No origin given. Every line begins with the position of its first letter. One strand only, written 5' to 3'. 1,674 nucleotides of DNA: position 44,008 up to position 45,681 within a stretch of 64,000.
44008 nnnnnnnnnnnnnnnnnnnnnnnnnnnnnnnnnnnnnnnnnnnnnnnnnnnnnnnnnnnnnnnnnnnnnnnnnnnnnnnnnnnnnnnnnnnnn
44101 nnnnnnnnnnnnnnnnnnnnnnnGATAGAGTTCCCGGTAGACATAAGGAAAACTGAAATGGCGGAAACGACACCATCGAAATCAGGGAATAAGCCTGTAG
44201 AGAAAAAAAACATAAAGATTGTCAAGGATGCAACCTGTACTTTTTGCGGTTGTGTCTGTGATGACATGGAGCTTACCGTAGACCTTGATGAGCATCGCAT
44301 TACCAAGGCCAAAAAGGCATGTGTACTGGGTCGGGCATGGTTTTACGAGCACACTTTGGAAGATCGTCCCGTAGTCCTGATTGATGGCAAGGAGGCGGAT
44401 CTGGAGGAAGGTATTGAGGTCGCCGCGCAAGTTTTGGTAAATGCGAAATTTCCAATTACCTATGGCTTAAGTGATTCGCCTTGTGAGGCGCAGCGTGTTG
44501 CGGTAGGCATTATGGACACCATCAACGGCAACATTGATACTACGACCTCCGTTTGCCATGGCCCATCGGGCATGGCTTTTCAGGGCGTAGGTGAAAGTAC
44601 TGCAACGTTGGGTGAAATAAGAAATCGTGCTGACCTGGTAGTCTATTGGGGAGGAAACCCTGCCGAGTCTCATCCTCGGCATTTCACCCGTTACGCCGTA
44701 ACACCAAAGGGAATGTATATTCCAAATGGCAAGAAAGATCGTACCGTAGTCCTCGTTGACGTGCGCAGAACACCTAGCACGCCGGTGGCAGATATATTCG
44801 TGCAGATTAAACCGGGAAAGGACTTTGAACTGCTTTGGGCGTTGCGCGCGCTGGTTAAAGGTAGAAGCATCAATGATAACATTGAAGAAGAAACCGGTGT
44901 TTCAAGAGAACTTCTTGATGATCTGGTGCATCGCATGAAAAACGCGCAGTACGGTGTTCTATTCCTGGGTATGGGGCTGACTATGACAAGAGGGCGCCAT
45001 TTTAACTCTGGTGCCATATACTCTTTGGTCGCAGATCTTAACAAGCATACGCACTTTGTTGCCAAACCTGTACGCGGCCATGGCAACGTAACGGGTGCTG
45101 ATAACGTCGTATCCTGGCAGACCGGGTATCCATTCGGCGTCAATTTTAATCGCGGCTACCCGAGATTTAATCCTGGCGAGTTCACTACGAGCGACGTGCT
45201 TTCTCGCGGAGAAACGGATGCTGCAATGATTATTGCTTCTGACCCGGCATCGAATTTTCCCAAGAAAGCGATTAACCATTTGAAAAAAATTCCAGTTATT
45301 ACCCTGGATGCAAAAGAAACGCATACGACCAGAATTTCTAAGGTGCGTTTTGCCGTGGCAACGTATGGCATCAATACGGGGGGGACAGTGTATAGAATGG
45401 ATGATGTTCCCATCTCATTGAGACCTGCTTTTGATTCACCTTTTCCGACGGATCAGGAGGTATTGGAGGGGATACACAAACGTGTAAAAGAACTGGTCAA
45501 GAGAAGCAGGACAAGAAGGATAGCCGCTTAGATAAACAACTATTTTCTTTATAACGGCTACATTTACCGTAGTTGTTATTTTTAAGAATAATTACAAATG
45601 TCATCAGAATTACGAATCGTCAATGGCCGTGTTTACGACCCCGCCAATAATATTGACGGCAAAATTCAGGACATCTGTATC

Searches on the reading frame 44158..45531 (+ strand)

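Call 32: search_protein_families(library=ncbifam, proteins=[window:44158-45531:+], max_evalue=1e-10)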
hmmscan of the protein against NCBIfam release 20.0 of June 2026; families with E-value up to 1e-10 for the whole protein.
window:44158-45531:+ (457 aa): 4 families
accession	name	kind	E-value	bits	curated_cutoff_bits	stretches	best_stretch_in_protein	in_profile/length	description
TIGR03129.1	one_C_dehyd_B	equivalog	4.6e-154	513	327.8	1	25-443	2-421/421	formylmethanofuran dehydrogenase subunit B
TIGR01591.1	Fdh-alpha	equivalog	6.3e-20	70.8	666.25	1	123-230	119-220/672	formate dehydrogenase subunit alpha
TIGR01701.1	Fdhalpha-like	subfamily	6.1e-13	47.8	582.15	0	125-178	164-219/744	FdhF/YdeP family oxidoreductase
NF041323.1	Nitr_red_NasA_Halo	equivalog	4.8e-12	45.2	1000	0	127-263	120-253/673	assimilatory nitrate reductase NasA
